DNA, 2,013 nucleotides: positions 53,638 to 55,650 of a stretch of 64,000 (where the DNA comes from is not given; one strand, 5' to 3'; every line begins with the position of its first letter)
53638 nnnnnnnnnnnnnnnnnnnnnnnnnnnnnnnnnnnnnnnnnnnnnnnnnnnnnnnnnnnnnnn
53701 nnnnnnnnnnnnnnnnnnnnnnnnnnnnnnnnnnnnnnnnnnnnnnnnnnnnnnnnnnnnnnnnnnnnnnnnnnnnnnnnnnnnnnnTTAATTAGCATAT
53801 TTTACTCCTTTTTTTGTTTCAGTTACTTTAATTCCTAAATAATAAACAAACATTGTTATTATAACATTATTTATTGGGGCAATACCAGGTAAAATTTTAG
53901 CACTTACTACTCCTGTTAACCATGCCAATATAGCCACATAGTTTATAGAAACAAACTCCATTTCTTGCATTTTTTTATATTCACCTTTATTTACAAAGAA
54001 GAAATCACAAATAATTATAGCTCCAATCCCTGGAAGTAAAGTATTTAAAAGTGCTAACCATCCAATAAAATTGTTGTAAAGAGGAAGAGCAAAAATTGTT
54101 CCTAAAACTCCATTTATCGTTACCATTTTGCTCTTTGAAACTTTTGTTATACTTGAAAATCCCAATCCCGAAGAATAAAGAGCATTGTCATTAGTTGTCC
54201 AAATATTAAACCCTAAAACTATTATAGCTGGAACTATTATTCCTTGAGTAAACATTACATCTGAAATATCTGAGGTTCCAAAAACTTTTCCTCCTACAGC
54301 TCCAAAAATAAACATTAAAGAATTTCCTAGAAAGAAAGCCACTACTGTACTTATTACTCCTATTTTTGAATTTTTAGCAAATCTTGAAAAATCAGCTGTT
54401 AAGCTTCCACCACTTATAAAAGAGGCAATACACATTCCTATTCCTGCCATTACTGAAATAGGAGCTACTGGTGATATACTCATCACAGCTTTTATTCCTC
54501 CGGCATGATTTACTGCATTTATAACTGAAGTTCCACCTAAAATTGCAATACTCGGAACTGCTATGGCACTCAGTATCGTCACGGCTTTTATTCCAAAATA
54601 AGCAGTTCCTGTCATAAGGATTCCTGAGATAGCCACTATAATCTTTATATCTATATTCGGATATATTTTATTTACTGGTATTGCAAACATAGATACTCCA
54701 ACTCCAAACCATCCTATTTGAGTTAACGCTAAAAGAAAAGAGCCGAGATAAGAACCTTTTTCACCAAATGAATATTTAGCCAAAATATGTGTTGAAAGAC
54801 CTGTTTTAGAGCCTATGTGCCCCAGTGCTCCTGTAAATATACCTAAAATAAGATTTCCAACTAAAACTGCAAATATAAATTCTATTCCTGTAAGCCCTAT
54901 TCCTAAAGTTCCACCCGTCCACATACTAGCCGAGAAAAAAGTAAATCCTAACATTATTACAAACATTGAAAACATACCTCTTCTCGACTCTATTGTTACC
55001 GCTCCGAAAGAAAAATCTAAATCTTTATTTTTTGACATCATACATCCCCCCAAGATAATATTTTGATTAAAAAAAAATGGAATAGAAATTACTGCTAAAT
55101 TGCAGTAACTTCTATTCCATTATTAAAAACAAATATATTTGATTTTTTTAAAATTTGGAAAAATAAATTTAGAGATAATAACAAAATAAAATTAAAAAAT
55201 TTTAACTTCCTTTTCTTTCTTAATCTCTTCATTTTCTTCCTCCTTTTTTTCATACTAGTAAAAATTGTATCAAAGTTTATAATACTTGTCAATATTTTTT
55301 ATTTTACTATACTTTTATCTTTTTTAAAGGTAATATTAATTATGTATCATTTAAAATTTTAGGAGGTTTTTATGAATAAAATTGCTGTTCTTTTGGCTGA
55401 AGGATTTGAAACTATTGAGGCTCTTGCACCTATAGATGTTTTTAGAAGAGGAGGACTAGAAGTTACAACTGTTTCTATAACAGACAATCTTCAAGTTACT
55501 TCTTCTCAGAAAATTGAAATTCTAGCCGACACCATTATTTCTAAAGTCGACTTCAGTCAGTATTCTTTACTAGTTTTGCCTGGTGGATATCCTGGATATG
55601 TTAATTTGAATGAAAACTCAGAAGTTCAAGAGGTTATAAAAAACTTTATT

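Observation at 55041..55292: codBA leader: SD-led 45-codon ORF whose stop codon sits in the loop of a 20-bp terminator - candidate ribosome-mediated (pyrBI-style) attenuator or hidden small membrane peptide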

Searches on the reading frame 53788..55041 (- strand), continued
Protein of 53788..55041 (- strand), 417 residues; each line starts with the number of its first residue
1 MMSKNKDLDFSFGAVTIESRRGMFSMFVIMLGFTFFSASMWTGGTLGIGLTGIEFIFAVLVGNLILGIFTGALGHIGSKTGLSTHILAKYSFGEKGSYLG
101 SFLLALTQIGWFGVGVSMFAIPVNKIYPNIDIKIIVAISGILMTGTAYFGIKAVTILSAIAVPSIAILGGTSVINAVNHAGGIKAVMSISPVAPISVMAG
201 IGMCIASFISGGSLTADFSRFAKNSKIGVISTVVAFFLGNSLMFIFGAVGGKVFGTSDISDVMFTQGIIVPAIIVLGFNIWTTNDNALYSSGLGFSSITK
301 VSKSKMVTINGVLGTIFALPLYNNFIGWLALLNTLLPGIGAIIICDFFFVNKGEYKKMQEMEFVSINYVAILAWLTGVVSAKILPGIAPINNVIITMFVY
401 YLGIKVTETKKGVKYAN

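Call 54: find_encoding_contigs(protein=P0022, flank=1500, max_places=2)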
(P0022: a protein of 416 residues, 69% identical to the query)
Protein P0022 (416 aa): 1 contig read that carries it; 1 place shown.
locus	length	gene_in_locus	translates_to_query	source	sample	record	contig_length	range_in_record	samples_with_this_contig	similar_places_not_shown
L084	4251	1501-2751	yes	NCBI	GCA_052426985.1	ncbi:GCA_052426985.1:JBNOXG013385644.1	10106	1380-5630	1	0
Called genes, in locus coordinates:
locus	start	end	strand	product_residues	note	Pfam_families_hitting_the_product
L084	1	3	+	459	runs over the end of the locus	?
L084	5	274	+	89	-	PF25952:DUF7990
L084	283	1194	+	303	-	PF01656:CbiA (weak), PF02374:ArsA_ATPase, PF13614:AAA_31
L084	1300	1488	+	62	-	-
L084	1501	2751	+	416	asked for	PF02133:Transp_cyt_pur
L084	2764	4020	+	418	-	PF07969:Amidohydro_3, PF01979:Amidohydro_1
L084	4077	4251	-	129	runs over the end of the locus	PF00903:Glyoxalase, PF13669:Glyoxalase_4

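Call 55: find_encoding_contigs(protein=P0027, flank=1500, max_places=2)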
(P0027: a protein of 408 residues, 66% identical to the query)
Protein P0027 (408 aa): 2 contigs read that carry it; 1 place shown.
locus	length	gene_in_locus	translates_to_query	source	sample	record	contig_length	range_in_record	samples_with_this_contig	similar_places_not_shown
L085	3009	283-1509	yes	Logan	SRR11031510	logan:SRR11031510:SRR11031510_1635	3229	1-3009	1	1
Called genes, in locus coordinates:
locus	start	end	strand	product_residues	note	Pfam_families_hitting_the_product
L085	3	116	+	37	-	?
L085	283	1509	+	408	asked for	PF02133:Transp_cyt_pur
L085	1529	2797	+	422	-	PF01979:Amidohydro_1, PF07969:Amidohydro_3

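Call 57: find_encoding_contigs(protein=P0026, flank=1500, max_places=2)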
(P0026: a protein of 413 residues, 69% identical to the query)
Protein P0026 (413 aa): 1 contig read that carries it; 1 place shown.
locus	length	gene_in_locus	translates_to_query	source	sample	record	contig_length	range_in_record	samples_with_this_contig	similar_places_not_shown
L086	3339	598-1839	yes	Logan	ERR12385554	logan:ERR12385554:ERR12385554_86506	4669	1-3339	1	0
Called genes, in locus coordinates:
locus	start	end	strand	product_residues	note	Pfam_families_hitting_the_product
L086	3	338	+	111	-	?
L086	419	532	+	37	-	-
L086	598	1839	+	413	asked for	PF02133:Transp_cyt_pur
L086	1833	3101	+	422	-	PF01979:Amidohydro_1, PF07969:Amidohydro_3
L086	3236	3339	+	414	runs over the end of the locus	PF00375:SDF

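Call 58: find_encoding_contigs(protein=P0014, flank=1500, max_places=2)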
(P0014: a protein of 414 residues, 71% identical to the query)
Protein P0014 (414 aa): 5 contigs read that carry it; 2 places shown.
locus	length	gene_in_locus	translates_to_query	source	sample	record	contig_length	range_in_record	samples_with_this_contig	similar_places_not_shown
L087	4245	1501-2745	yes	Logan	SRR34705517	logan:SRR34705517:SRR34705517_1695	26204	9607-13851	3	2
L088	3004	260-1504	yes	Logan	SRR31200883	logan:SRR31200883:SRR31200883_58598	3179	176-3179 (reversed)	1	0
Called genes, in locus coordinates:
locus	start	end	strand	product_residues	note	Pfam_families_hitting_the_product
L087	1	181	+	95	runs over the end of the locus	PF01022:HTH_5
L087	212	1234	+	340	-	PF01758:SBF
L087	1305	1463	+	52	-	-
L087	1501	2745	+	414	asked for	PF02133:Transp_cyt_pur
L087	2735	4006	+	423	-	PF01979:Amidohydro_1, PF07969:Amidohydro_3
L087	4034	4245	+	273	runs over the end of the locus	PF04607:RelA_SpoT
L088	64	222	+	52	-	-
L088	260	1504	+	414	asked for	PF02133:Transp_cyt_pur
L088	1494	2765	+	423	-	PF01979:Amidohydro_1, PF07969:Amidohydro_3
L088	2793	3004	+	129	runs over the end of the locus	?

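Call 59: find_encoding_contigs(protein=P0028, flank=1500, max_places=2)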
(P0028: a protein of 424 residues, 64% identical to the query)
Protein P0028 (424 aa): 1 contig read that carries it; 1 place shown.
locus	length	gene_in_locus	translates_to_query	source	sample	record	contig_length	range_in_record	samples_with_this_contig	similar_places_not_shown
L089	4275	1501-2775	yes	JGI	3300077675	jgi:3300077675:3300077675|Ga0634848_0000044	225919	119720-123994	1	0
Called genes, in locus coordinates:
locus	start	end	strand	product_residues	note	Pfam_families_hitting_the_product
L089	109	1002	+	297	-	PF00126:HTH_1, PF03466:LysR_substrate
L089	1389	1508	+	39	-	-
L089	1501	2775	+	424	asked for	PF02133:Transp_cyt_pur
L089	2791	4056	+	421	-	PF07969:Amidohydro_3, PF01979:Amidohydro_1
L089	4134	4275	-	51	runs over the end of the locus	-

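Call 69: search_protein_families(library=ncbifam, proteins=[window:53788-55041:-], max_evalue=0.01)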
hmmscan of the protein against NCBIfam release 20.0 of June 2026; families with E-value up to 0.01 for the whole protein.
window:53788-55041:- (417 aa): 4 families
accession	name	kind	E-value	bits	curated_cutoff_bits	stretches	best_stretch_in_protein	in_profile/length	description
NF008241.0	PRK11017.1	equivalog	1.8e-157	524.4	326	1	6-408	3-404/416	cytosine permease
TIGR00800.1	ncs1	subfamily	1e-45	156.3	353.1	1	19-392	11-440/447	NCS1 family nucleobase:cation symporter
TIGR02358.1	thia_cytX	hypoth_equivalog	1.5e-27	96.8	309.85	1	25-384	2-356/386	putative hydroxymethylpyrimidine transporter CytX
NF008476.1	PRK11375.1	equivalog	0.00013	20.9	620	1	42-356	44-406/467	allantoin permease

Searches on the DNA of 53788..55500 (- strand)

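Call 3: search_rna_families(source=window, start=54900, end=55500, threshold=evalue, max_evalue=10, show_alignments=3)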
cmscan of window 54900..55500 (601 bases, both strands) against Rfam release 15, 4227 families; matches with E-value up to 10: 7.
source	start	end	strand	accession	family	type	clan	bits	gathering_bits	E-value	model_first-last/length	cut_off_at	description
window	55061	55133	-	RF04174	MIR4208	Gene; miRNA;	-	21.9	140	0.76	1-191/191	no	MIR4208 microRNA precursor family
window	55048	55091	+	RF02584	KRAS_3UTR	Cis-reg;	-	20.7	49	9.4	1-49/49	no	KRAS 3' UTR cis-regulatory element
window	55071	55129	-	RF04079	MIR161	Gene; miRNA;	-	19.7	90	0.17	1-136/136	no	MIR161 microRNA precursor family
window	55225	55285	-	RF02153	NBR2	Gene; lncRNA;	-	16.7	40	8.6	1-63/63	no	Neighbour of BRCA1 gene 2 converved region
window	55072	55124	-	RF04164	MIR1507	Gene; miRNA;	-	15.6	73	1.7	1-107/107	no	MIR1507 microRNA precursor family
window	54926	54991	-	RF03469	mir-1179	Gene; miRNA;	-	14.3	80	9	1-82/82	no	mir-1179 microRNA precursor family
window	55413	55432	-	RF01382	HIV-1_SL4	Cis-reg;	-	13.7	31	7.8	1-20/20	no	HIV-1 stem-loop 4 packaging signal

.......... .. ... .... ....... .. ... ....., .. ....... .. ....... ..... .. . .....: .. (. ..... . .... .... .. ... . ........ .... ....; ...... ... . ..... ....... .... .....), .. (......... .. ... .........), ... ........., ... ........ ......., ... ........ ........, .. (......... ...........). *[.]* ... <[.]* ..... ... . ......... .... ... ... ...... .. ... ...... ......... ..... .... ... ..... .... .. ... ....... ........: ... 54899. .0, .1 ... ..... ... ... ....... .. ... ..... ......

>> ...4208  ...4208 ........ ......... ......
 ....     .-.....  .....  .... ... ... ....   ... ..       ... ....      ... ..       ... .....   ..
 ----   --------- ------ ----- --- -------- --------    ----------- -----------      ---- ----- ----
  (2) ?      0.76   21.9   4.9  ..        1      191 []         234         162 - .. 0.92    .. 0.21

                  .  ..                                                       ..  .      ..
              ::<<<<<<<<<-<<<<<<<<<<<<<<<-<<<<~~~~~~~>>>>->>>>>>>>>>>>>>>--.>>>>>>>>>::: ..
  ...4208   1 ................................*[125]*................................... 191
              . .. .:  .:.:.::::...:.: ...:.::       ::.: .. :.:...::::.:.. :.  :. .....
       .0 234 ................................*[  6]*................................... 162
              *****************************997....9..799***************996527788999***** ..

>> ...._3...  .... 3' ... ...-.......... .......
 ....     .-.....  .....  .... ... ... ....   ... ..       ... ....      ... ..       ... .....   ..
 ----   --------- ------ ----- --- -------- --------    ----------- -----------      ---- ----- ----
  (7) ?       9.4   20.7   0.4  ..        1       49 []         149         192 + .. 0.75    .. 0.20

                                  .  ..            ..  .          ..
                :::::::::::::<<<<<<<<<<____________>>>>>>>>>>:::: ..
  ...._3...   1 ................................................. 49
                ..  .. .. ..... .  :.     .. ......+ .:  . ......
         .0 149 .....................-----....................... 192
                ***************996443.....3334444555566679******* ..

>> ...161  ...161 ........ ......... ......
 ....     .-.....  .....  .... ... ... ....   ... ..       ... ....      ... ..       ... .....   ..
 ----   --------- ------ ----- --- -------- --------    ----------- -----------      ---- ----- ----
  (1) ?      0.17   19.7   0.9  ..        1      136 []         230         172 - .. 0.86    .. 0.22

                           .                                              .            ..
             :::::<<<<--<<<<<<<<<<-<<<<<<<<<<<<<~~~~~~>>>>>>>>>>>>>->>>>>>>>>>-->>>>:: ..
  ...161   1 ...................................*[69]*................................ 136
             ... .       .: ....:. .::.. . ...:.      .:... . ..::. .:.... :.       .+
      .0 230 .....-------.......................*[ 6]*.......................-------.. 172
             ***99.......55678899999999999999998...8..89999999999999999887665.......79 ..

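Call 7: search_dna_similar(query=window:54900-55500:-, collection=plasmids, mode=distant)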
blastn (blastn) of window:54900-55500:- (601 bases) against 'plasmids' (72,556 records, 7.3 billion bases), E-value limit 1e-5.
Records with a match: 1; places in all: 1; records where one place covers at least 80% of the query: 0.
Best place of each record, by identity: 60-80% 1.
By first word of the organism name: Ilyobacter 1.
By predicted mobility (MOB-suite, as given by PLSDB): non-mobilizable 1.
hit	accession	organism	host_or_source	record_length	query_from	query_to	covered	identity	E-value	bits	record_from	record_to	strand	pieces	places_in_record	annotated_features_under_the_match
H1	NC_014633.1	Ilyobacter polytropus DSM 2926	marine mud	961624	37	129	15%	76.3%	4e-9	70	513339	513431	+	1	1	DJ-1 family glyoxalase III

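Call 17: search_rna_families(sources=[L001, L002, L051, L003, L004, L005, L006, L007, L008, L010, L011, L012, L013, L014, L015, L019, L026, L027, L047, L052], threshold=gathering)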
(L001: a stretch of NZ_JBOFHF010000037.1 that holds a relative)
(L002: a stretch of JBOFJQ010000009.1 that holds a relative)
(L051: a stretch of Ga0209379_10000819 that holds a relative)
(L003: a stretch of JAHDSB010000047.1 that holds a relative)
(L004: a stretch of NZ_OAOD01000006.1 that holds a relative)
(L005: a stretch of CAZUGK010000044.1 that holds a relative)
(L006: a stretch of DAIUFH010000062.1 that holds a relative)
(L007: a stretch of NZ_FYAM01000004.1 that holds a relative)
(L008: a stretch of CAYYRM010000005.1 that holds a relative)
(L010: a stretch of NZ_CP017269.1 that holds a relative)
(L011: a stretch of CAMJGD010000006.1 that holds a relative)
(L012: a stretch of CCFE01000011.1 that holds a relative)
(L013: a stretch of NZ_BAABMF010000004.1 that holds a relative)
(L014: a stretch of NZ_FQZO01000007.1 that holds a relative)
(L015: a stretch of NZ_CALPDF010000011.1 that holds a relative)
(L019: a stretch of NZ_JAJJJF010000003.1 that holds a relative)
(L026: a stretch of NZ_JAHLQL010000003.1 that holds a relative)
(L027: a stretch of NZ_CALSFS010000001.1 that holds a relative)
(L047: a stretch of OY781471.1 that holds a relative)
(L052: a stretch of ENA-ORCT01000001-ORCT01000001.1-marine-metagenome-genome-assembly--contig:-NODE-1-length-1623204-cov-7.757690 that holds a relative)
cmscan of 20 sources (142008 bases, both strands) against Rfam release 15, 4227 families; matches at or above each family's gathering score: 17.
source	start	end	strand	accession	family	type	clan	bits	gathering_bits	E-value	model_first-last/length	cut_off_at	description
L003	980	1246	+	RF00230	T-box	Cis-reg; leader;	-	130.7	93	2e-28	1-219/219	no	T-box leader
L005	1944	2045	+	RF00167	Purine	Cis-reg; riboswitch;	CL00123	84.1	37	2.3e-13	1-102/102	no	Purine riboswitch aptamer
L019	5666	5732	+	RF01690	Bacillaceae-1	Gene; sRNA;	-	76.8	35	4.5e-12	1-67/67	no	Bacillaceae-1 RNA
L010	2812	2957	+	RF00515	PyrR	Cis-reg;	-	71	54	1.8e-07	1-115/115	no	PyrR binding site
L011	2829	2938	+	RF00515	PyrR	Cis-reg;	-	68.2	54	6.3e-07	1-115/115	no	PyrR binding site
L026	2817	2926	+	RF00515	PyrR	Cis-reg;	-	67.7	54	7.6e-07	1-115/115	no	PyrR binding site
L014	2800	2930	+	RF00515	PyrR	Cis-reg;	-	64.3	54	3.3e-06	1-115/115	no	PyrR binding site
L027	2835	2940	+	RF00515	PyrR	Cis-reg;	-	61.4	54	1.2e-05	1-115/115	no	PyrR binding site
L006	2865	2961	+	RF00515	PyrR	Cis-reg;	-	61.2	54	1.3e-05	1-115/115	no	PyrR binding site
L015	2790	2920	+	RF00515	PyrR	Cis-reg;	-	60.7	54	1.6e-05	1-115/115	no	PyrR binding site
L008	2824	2953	+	RF00515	PyrR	Cis-reg;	-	59.2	54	3e-05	1-115/115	no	PyrR binding site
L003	2798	2929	+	RF00515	PyrR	Cis-reg;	-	58.8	54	3.5e-05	1-115/115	no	PyrR binding site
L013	2817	2954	+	RF00515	PyrR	Cis-reg;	-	58.6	54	3.8e-05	1-115/115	no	PyrR binding site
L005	2808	2960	+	RF00515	PyrR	Cis-reg;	-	57.6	54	6e-05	1-115/115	no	PyrR binding site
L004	2784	2946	+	RF00515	PyrR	Cis-reg;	-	56.7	54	8.8e-05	1-115/115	no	PyrR binding site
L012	2761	2899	+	RF00515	PyrR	Cis-reg;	-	56.1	54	0.00012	1-115/115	no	PyrR binding site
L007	2782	2944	+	RF00515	PyrR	Cis-reg;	-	54.9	54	0.00019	1-115/115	no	PyrR binding site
